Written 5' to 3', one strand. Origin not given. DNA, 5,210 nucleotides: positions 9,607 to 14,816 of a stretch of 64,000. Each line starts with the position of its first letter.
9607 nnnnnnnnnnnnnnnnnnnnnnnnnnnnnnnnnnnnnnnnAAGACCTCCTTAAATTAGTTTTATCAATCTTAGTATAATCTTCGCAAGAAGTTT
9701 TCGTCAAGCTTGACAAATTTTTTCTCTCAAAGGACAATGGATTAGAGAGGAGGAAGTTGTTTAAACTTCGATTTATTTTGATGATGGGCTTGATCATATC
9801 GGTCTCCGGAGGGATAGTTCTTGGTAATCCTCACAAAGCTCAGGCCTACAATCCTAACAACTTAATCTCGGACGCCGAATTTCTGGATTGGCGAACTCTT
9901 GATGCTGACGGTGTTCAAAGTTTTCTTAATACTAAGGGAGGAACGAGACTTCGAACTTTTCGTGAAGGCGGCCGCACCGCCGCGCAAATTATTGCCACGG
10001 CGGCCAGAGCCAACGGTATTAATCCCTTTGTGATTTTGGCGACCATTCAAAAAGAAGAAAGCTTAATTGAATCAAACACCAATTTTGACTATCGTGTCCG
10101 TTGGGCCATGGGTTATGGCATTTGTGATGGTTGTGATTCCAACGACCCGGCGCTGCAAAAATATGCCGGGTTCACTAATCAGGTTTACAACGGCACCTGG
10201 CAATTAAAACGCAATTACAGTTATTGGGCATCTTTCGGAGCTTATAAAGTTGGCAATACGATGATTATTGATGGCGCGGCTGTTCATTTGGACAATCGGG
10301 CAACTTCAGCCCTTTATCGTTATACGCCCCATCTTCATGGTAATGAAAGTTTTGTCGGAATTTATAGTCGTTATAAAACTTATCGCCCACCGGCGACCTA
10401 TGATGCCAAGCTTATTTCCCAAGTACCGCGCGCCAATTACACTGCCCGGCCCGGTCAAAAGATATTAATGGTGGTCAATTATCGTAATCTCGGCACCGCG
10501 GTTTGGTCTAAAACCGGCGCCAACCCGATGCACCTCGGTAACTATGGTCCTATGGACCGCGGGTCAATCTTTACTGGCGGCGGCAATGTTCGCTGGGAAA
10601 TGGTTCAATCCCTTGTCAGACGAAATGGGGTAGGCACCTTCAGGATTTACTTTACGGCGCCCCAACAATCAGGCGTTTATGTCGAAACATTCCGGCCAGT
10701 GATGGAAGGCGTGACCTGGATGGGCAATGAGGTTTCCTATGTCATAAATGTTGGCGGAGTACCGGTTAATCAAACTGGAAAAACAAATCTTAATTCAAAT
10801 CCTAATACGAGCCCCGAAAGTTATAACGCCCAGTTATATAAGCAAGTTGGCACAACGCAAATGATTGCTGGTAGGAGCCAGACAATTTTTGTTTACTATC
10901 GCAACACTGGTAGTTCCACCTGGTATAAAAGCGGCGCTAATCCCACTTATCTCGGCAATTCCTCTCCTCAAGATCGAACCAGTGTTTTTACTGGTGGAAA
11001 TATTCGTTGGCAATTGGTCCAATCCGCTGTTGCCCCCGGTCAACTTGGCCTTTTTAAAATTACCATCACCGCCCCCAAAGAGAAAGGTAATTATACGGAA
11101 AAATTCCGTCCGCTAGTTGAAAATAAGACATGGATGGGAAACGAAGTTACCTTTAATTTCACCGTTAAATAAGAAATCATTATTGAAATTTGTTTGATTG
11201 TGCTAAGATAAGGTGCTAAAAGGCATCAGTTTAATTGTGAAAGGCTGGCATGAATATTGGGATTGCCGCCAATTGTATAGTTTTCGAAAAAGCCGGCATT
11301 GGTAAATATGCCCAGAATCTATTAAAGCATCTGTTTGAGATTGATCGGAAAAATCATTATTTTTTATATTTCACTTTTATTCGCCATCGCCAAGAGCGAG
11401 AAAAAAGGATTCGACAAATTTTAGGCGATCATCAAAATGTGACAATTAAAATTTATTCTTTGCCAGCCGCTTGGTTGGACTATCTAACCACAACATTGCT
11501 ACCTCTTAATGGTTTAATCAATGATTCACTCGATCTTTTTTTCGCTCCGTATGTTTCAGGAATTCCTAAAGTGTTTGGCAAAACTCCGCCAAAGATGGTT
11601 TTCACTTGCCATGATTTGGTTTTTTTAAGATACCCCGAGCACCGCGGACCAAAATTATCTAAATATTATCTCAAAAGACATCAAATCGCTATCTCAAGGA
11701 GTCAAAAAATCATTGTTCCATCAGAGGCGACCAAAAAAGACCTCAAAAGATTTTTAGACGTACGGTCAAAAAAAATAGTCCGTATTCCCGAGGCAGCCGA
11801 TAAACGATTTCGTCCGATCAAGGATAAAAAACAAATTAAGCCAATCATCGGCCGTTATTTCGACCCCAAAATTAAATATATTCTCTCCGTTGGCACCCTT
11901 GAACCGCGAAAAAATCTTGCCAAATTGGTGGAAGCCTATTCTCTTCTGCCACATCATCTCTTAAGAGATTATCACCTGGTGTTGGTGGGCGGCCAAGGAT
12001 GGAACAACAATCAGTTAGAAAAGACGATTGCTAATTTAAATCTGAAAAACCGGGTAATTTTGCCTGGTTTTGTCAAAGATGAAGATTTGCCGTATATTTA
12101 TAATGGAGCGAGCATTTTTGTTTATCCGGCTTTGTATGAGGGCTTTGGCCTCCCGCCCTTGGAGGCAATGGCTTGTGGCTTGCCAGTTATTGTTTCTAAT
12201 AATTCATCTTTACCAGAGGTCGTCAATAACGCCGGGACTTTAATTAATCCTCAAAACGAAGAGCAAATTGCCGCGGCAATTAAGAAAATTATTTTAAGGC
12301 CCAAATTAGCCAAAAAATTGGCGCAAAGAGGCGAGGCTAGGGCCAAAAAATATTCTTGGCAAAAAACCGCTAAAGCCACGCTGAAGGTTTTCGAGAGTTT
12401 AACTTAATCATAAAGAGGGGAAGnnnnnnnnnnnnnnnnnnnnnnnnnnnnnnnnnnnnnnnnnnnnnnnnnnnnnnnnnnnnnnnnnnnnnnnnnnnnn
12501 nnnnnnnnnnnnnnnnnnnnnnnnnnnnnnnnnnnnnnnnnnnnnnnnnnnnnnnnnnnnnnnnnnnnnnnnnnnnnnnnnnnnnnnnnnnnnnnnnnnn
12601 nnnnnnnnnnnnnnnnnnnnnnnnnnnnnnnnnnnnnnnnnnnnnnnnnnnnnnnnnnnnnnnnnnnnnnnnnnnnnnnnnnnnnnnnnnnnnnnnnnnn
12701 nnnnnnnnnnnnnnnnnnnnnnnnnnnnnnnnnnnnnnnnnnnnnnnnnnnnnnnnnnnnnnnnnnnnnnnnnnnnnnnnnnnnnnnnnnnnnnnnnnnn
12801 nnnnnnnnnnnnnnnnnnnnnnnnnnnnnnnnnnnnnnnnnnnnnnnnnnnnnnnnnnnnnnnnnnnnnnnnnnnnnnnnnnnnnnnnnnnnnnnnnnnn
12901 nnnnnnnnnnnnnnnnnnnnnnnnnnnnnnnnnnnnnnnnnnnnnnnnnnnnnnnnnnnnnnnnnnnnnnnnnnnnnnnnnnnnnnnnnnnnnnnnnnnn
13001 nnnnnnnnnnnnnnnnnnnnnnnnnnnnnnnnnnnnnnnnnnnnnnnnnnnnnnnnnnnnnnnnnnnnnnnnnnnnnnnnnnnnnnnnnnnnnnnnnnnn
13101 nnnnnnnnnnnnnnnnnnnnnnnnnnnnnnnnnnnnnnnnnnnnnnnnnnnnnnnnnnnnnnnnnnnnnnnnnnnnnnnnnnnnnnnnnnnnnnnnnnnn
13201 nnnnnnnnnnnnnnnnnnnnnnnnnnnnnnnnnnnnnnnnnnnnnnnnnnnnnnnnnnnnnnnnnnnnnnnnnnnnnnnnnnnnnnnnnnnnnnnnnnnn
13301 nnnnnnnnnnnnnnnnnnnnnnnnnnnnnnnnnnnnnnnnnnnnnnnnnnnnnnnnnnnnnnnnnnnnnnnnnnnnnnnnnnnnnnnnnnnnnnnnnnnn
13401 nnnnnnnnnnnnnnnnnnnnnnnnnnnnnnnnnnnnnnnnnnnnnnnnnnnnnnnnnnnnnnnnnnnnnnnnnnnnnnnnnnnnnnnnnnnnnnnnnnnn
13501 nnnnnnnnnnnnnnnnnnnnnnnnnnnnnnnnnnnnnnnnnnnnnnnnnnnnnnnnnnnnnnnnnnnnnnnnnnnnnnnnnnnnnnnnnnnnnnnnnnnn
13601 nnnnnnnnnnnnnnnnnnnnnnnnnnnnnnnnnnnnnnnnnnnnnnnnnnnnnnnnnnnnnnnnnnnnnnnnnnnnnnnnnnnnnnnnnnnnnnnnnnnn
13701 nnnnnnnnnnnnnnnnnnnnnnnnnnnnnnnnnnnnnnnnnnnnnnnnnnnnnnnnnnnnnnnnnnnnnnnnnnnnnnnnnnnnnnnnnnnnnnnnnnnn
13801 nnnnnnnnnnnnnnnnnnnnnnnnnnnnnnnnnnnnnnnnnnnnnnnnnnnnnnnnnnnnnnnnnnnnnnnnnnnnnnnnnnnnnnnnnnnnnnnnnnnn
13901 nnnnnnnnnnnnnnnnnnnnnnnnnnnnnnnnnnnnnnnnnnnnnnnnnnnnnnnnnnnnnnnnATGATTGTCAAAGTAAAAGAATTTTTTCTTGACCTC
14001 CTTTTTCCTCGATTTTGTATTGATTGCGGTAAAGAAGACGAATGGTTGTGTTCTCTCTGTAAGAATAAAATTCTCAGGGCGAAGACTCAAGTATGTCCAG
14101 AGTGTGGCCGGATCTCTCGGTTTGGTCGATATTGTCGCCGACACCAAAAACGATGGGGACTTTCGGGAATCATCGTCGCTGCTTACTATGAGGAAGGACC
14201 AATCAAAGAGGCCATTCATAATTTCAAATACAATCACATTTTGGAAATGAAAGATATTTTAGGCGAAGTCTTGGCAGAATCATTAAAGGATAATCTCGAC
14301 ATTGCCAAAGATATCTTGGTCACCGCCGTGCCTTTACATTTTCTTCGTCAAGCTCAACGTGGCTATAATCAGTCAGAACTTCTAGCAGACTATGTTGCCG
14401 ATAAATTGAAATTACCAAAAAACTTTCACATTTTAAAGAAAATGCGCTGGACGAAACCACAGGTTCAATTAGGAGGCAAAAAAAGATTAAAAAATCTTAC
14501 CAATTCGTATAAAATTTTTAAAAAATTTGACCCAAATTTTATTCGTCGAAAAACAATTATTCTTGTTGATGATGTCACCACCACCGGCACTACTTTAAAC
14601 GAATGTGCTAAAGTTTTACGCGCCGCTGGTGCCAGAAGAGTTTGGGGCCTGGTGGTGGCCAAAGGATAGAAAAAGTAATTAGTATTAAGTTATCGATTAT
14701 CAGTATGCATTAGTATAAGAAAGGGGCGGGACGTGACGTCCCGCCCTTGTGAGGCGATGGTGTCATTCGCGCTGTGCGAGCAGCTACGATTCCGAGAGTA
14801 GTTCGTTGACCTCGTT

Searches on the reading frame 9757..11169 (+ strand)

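Call 36: search_protein_families(library=pfam, proteins=[window:9757-11169:+], max_evalue=0.001)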
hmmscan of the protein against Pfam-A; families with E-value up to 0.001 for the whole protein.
window:9757-11169:+ (471 aa): 1 family
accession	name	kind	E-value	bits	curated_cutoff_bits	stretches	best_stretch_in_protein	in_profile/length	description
PF16158.11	N_BRCA1_IG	-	4e-09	37.4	28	1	380-469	19-107/108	Ig-like domain from next to BRCA1 gene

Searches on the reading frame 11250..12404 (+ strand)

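Call 36: search_protein_families(library=pfam, proteins=[window:11250-12404:+], max_evalue=0.001)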
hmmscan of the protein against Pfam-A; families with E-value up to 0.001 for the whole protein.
window:11250-12404:+ (385 aa): 5 families
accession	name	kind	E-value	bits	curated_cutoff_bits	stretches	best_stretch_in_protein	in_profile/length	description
PF00534.26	Glycos_transf_1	-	2.6e-43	148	26.4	1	206-363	13-171/172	Glycosyl transferases group 1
PF13692.12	Glyco_trans_1_4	-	6.6e-32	111.2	27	1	209-348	2-140/142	Glycosyl transferases group 1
PF20706.3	GT4-conflict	-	2.5e-14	53.5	26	1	209-375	198-383/385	Family 4 Glycosyltransferase in conflict systems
PF13439.12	Glyco_transf_4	-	3.9e-10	40.5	28.5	1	16-184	3-167/170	Glycosyltransferase Family 4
PF13524.12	Glyco_trans_1_2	-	5.6e-10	39.8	25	1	240-377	14-142/144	Glycosyl transferase-like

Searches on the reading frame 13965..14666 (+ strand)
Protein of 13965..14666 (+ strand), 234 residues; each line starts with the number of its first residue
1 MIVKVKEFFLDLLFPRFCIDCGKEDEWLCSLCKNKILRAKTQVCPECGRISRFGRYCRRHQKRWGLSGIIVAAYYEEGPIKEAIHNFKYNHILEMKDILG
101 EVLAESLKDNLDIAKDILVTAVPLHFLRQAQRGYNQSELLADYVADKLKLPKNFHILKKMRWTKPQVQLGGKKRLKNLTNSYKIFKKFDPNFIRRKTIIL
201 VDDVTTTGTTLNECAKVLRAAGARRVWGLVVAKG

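Call 36: search_protein_families(library=pfam, proteins=[window:13965-14666:+], max_evalue=0.001)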
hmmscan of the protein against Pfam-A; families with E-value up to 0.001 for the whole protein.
window:13965-14666:+ (234 aa): 2 families
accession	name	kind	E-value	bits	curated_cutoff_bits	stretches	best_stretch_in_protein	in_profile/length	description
PF18912.6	DZR_2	-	3.6e-08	33.5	27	1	9-59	1-54/56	Double zinc ribbon domain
PF00156.33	Pribosyltran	-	8.6e-07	28.8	26.3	1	176-226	79-118/158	Phosphoribosyl transferase domain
